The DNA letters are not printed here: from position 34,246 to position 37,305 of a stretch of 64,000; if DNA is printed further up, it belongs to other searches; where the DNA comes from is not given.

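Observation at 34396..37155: Single 919-aa polypeptide fusing a cytoplasmic GT-B glycosyltransferase to an ArnT/PMT-like GT-C membrane glycosyltransferase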

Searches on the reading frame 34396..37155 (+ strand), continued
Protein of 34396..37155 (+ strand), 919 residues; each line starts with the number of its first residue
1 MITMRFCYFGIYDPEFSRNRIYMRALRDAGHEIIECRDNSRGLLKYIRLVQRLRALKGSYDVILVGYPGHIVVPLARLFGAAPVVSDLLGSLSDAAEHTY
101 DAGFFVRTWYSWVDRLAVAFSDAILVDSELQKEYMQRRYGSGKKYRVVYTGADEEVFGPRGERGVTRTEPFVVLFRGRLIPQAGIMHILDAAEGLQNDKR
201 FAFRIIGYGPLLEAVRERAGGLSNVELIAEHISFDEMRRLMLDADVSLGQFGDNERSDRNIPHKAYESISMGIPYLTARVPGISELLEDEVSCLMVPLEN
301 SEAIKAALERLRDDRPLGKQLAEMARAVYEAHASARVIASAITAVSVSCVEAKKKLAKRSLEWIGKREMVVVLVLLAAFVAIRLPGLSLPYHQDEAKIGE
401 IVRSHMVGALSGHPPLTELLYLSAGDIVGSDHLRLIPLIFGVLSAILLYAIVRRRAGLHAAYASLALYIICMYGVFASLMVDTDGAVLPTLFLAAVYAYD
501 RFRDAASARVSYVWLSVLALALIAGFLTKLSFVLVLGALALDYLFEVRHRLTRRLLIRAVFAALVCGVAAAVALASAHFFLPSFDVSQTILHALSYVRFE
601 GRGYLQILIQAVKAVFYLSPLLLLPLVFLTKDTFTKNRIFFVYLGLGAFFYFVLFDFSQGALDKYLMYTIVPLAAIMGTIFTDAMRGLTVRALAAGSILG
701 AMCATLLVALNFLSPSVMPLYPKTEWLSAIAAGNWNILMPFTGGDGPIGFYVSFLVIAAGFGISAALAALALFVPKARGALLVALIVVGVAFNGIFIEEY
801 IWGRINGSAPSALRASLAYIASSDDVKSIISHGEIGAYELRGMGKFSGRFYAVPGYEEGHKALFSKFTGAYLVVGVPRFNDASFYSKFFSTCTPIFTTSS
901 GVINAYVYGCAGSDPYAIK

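Call 30: predict_structure(alignment_id=A1)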
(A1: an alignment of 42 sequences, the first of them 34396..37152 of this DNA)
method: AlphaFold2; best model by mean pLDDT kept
length: 919 residues; sequences in the alignment: 42
mean_pLDDT: 89.1   pTM: 0.65
mean pLDDT of the five models: 89.1, 89.0, 87.8, 87.5, 86.8
residues with pLDDT >= 90: 562; 70-90: 323; 50-70: 28; < 50: 6
segments of 3 or more residues with pLDDT < 50: 359-363
pLDDT, mean of each block of 10 residues (from residue 1): 88 75 92 90 89 92 89 91 90 86 87 93 93 92 89 90 63 92 92 94 93 93 94 88 93 87 90 94 92 95 97 92 95 94 93 65 67 96 94 86 85 80 89 93 98 96 97 91 89 97 90 92 89 92 87 82 79 75 76 77 80 87 94 95 93 79 83 97 90 96 95 81 80 88 69 93 97 94 97 95 92 95 94 90 93 84 93 89 91 95 94 87
secondary structure, 60 per line:
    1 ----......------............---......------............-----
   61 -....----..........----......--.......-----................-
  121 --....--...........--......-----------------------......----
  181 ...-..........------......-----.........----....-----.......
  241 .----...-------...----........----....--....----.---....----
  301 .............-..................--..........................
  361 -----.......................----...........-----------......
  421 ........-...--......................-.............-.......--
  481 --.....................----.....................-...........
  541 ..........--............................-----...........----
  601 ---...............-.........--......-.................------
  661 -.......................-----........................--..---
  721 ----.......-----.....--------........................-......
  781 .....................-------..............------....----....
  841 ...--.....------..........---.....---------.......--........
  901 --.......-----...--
elements in order (helices of 4 or more, strands of 3 or more residues): E5-10 H17-28 E32-37 H44-55 E62-65 H70-79 E84-89 H92-98 H104-119 E123-126 H129-139 E145-147 E171-176 H185-194 E201-206 H212-220 E225-228 H234-241 E246-248 H263-270 E275-278 H281-284 E293-296 H301-313 H315-332 H335-360 H366-388 H393-403 H415-428 H435-456 H458-470 H472-478 H483-503 H508-528 H530-550 H553-580 H586-596 H604-618 H620-628 H631-636 H638-654 H662-684 H690-713 H725-731 E737-741 E750-753 H754-773 H775-801 H809-822 E829-832 H837-843 E846-850 H857-866 E870-874 H884-890 E893-900 E903-909
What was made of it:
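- On GT4 / GT-B glycosyltransferases (Pfam Glycos_transf_1 clan): AF2 model with pLDDT about 90 over residues 1-350 (call 30).
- Checked: AlphaFold gives a two-Rossmann GT-B fold (mean pLDDT 89.1, call 30).
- The full-length model has pTM 0.65, so the relative orientation of the two domains is not defined (call 30).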

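Call 32: fold_search(model_id=the predicted structure, library=pdb)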
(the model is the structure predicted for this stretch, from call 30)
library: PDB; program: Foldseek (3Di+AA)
matches with E <= 10: 1183; with E <= 0.001: 354
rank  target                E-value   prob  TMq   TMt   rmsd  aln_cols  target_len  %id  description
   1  8dqd                  4.3e-12  1.00  0.31  0.71   4.6       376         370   19  Structure of the Campylobacter concisus glycosyltransferase PglA (released 2024-01-17)
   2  3c48_B                5.3e-12  1.00  0.22  0.46  10.8       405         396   18  Structure of the retaining glycosyltransferase MshA: The first step in mycothiol biosynthesis. Organism: Corynebacteri (released 2008-03-25)
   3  8dvw                  6.1e-12  1.00  0.30  0.68   4.9       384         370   19  Structure of the Campylobacter concisus glycosyltransferase PglA R203Q (released 2024-01-17)
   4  3c4q_A                6.9e-12  1.00  0.32  0.70   3.9       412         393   18  Structure of the retaining glycosyltransferase MshA : The first step in mycothiol biosynthesis. Organism : Corynebacte (released 2008-04-01)
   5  7qsg_A                1.2e-11  1.00  0.31  0.70   4.5       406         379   16  Methylmannose polysaccharide mannosyltransferase from M. hassiacum (released 2023-01-25)
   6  4xsp_A                1.2e-11  1.00  0.30  0.69   5.1       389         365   15  Crystal structure of Anabaena Alr3699/HepE in complex with UDP (released 2016-01-13)
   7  3c4q_B                1.3e-11  1.00  0.33  0.72   3.7       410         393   18  Structure of the retaining glycosyltransferase MshA : The first step in mycothiol biosynthesis. Organism : Corynebacte (released 2008-04-01)
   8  4xsu_A                1.4e-11  1.00  0.30  0.69   5.0       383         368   15  Crystal structure of Anabaena Alr3699/HepE in complex with UDP and glucose (released 2016-01-13)
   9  8dvz                  1.8e-11  1.00  0.30  0.69   4.9       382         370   18  Structure of the Campylobacter concisus glycosyltransferase PglA R282V variant (released 2024-01-17)
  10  3mbo_B                1.9e-11  1.00  0.32  0.73   4.5       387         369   15  Crystal Structure of the Glycosyltransferase BaBshA bound with UDP and L-malate (released 2010-09-29)
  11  6n1x                  2.5e-11  1.00  0.32  0.73   4.3       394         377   13  BshA from Staphylococcus aureus complexed with UDP and N-acetylglucosamine (released 2019-08-21)
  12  4xso_A                3.2e-11  1.00  0.30  0.70   5.2       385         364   17  Crystal structure of apo-form Alr3699/HepE from Anabaena sp. strain PCC 7120 (released 2016-01-13)
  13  2jjm_A                3.3e-11  1.00  0.31  0.74   4.1       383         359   15  Crystal Structure of a family GT4 glycosyltransferase from Bacillus anthracis ORF BA1558. (released 2008-08-05)
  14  6tvp_B                3.5e-11  1.00  0.30  0.65   5.3       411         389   17  Structure of Mycobacterium smegmatis alpha-maltose-1-phosphate synthase GlgM (released 2020-04-22)
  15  4xsu_B                4.7e-11  1.00  0.30  0.69   5.3       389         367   16  Crystal structure of Anabaena Alr3699/HepE in complex with UDP and glucose (released 2016-01-13)
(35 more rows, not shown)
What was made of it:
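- On GT4 / GT-B glycosyltransferases (Pfam Glycos_transf_1 clan): Foldseek TMt 0.68-0.75 to PglA, MshA, BshA and PimA (call 32).
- Checked: The best Foldseek matches are the GT4 enzymes PglA, MshA, HepE, BshA and PimA, at E about 1e-11 to 1e-12 (call 32).
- PimA, PimB' and the methylmannose-polysaccharide mannosyltransferase are among the significant Foldseek matches (call 32). The Foldseek ranking among GT4 structures is nearly flat (call 32).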

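Call 38: search_protein_representatives(protein=window:34396-37152:+)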
Query: 919 residues. Proteins with E-value up to 0.001 (for the whole library): 11812; up to 1e-10: 2141; up to 1e-30: 375. The best 150 are listed.
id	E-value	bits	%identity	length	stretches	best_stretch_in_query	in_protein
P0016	0.0e+00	1240.5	62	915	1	4-919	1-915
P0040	1.3e-193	662.2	56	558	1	364-919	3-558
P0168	7.9e-150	517.4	46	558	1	365-913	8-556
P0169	4.0e-146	505.1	47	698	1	361-910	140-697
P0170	1.5e-144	499.9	47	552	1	367-911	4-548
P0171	3.2e-138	479.0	46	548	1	372-910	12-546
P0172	8.1e-135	467.7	46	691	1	366-912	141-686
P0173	8.4e-129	447.8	41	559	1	366-913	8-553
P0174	1.7e-125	436.9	42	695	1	373-912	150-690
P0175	4.4e-124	432.2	40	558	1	362-911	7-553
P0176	1.0e-123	431.0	41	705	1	361-911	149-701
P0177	1.2e-123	430.8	44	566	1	374-911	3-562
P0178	3.7e-123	429.1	39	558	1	369-912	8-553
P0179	5.6e-122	425.2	43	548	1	373-913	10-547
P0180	8.4e-120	418.0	47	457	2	362-671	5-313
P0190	1.9e-108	380.5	40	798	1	368-911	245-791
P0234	1.5e-65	238.5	38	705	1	4-340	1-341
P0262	2.1e-54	201.7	38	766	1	7-310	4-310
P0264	2.5e-54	201.4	33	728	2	16-340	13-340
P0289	2.1e-45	171.8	34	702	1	4-344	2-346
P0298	1.2e-43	166.1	30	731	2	5-340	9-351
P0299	1.2e-43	166.0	30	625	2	4-345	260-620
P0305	2.9e-43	164.8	33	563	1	6-321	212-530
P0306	3.9e-43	164.4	31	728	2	4-343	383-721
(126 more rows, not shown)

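Call 39: search_protein_families(library=pfam, proteins=[P0234, P0262, P0264, P0289, P0298, P0299, P0305, P0306, P0047, P0190], max_evalue=0.001)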
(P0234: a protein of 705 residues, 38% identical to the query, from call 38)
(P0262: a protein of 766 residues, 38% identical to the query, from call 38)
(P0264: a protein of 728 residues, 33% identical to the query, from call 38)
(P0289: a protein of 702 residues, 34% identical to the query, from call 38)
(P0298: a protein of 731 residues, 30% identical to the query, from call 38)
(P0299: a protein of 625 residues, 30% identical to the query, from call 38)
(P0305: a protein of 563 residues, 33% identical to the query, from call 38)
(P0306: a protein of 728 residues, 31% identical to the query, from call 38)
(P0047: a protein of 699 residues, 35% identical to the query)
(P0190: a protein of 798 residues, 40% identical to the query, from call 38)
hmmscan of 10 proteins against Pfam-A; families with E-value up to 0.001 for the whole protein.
P0234 (705 aa): 5 families
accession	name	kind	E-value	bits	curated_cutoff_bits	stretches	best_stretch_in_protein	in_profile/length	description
PF00534.26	Glycos_transf_1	-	9.9e-41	139.6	26.4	2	161-327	6-170/172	Glycosyl transferases group 1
PF13692.12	Glyco_trans_1_4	-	1.6e-33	116.4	27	2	171-312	2-139/142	Glycosyl transferases group 1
PF13524.12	Glyco_trans_1_2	-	1e-16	61.6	25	1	190-335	7-134/144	Glycosyl transferase-like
PF13439.12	Glyco_transf_4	-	9.5e-15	55.5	28.5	2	409-518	53-169/170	Glycosyltransferase Family 4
PF13579.12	Glyco_trans_4_4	-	7.2e-11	43.1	29.7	1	426-501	69-146/158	Glycosyl transferase 4-like domain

P0262 (766 aa): 7 families
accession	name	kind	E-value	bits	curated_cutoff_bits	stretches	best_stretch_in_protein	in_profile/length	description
PF08484.17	Methyltransf_14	-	4.5e-47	160.3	23.5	1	592-759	2-160/160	C-methyltransferase C-terminal domain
PF00534.26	Glycos_transf_1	-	7.3e-20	71.6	26.4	1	160-327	6-171/172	Glycosyl transferases group 1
PF13692.12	Glyco_trans_1_4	-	1.1e-13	52.1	27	1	171-311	3-139/142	Glycosyl transferases group 1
PF13489.12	Methyltransf_23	-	6.7e-13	49.1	27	1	438-585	13-162/164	Methyltransferase domain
PF13524.12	Glyco_trans_1_2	-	1.3e-08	35.3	25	1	189-331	7-131/144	Glycosyl transferase-like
PF08421.16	Methyltransf_13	-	1.5e-05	25.5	31.3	1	356-414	1-62/62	Putative zinc binding domain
PF13439.12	Glyco_transf_4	-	0.00044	20.7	28.5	0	30-155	45-168/170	Glycosyltransferase Family 4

P0264 (728 aa): 5 families
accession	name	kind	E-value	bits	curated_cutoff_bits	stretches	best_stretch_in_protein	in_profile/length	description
PF00534.26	Glycos_transf_1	-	1.2e-43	149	26.4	2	531-708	1-171/172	Glycosyl transferases group 1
PF13692.12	Glyco_trans_1_4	-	1.6e-39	135.8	27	2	547-694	3-141/142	Glycosyl transferases group 1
PF13524.12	Glyco_trans_1_2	-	3.9e-22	79.2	25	2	575-723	11-143/144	Glycosyl transferase-like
PF13439.12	Glyco_transf_4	-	6.3e-06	26.8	28.5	0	40-155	58-168/170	Glycosyltransferase Family 4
PF20706.3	GT4-conflict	-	0.00016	21.2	26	0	561-716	212-379/385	Family 4 Glycosyltransferase in conflict systems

P0289 (702 aa): 4 families
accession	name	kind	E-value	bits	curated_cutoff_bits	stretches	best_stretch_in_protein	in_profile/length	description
PF13692.12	Glyco_trans_1_4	-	7.2e-45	153.2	27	2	173-316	3-142/142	Glycosyl transferases group 1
PF00534.26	Glycos_transf_1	-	2.8e-43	147.9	26.4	2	169-327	13-169/172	Glycosyl transferases group 1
PF13524.12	Glyco_trans_1_2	-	3.5e-25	89.1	25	2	197-339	10-137/144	Glycosyl transferase-like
PF20706.3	GT4-conflict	-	3.7e-08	33.2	26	1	575-661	261-357/385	Family 4 Glycosyltransferase in conflict systems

P0298 (731 aa): 5 families
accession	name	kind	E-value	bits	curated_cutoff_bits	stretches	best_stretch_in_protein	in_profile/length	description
PF00534.26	Glycos_transf_1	-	5.5e-64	215.3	26.4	2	537-708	3-172/172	Glycosyl transferases group 1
PF13692.12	Glyco_trans_1_4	-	4.4e-60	202.5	27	2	551-694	3-142/142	Glycosyl transferases group 1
PF13524.12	Glyco_trans_1_2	-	2.2e-17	63.8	25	2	199-347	6-136/144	Glycosyl transferase-like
PF13439.12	Glyco_transf_4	-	2.1e-15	57.6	28.5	1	372-528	1-169/170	Glycosyltransferase Family 4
PF20706.3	GT4-conflict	-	1.1e-05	25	26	1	554-711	202-374/385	Family 4 Glycosyltransferase in conflict systems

P0299 (625 aa): 4 families
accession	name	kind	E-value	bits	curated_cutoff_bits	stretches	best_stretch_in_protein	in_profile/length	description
PF00534.26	Glycos_transf_1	-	3.5e-68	228.9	26.4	2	60-230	4-172/172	Glycosyl transferases group 1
PF13692.12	Glyco_trans_1_4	-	6.8e-56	188.9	27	2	71-216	2-142/142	Glycosyl transferases group 1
PF13524.12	Glyco_trans_1_2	-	7.7e-26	91.2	25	2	469-607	9-132/144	Glycosyl transferase-like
PF20706.3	GT4-conflict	-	4.2e-10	39.6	26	1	48-188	178-319/385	Family 4 Glycosyltransferase in conflict systems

P0305 (563 aa): 6 families
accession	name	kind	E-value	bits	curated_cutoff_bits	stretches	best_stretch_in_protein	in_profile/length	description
PF00534.26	Glycos_transf_1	-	3.1e-20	72.8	26.4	1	371-534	7-169/172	Glycosyl transferases group 1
PF13692.12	Glyco_trans_1_4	-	2.9e-17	63.7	27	1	382-520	4-139/142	Glycosyl transferases group 1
PF13524.12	Glyco_trans_1_2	-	1.5e-13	51.3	25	1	398-545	6-136/144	Glycosyl transferase-like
PF13671.12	AAA_33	-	1.7e-05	25.6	27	1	3-163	2-137/143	AAA domain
PF13207.12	AAA_17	-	8.4e-05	23.3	27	1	6-29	1-24/136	AAA domain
PF00004.35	AAA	-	0.00033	21.6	21.2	1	5-34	3-32/131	ATPase family associated with various cellular activities (AAA)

P0306 (728 aa): 6 families
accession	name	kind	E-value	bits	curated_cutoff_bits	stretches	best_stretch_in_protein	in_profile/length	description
PF13692.12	Glyco_trans_1_4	-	5.4e-48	163.3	27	2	211-340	9-142/142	Glycosyl transferases group 1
PF00534.26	Glycos_transf_1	-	5.6e-46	156.7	26.4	2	203-353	15-171/172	Glycosyl transferases group 1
PF13524.12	Glyco_trans_1_2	-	1.1e-17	64.7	25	2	568-716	6-138/144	Glycosyl transferase-like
PF13579.12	Glyco_trans_4_4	-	2e-12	48.2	29.7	2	34-178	20-156/158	Glycosyl transferase 4-like domain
PF20706.3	GT4-conflict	-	1.1e-10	41.6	26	1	137-305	135-312/385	Family 4 Glycosyltransferase in conflict systems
PF13439.12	Glyco_transf_4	-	1.3e-09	38.8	28.5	1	80-182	64-167/170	Glycosyltransferase Family 4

P0047 (699 aa): 5 families
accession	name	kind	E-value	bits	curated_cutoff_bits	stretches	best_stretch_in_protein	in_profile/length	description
PF00534.26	Glycos_transf_1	-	4.8e-29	101.5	26.4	2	156-326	3-171/172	Glycosyl transferases group 1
PF13692.12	Glyco_trans_1_4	-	6.3e-25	88.5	27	2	169-310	2-139/142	Glycosyl transferases group 1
PF13524.12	Glyco_trans_1_2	-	6.2e-18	65.6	25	2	614-691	67-143/144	Glycosyl transferase-like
PF13439.12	Glyco_transf_4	-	2.2e-12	47.8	28.5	2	35-152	51-166/170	Glycosyltransferase Family 4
PF13579.12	Glyco_trans_4_4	-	1.4e-06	29.1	29.7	0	37-147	55-154/158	Glycosyl transferase 4-like domain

P0190 (798 aa): 3 families
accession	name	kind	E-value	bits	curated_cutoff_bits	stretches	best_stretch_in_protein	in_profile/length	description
PF00535.33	Glycos_transf_2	-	2e-21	77.1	23.3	1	8-167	1-166/168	Glycosyl transferase family 2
PF13231.12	PMT_2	-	4.7e-08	33.8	26.1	1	312-452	25-154/160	Dolichyl-phosphate-mannose-protein mannosyltransferase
PF13641.12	Glyco_tranf_2_3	-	8.5e-05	23.1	27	1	6-201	2-206/230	Glycosyltransferase like family 2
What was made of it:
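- The same GT4 subfamily also fuses to a second GT4 domain, a C-methyltransferase or a kinase-like domain (call 39).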
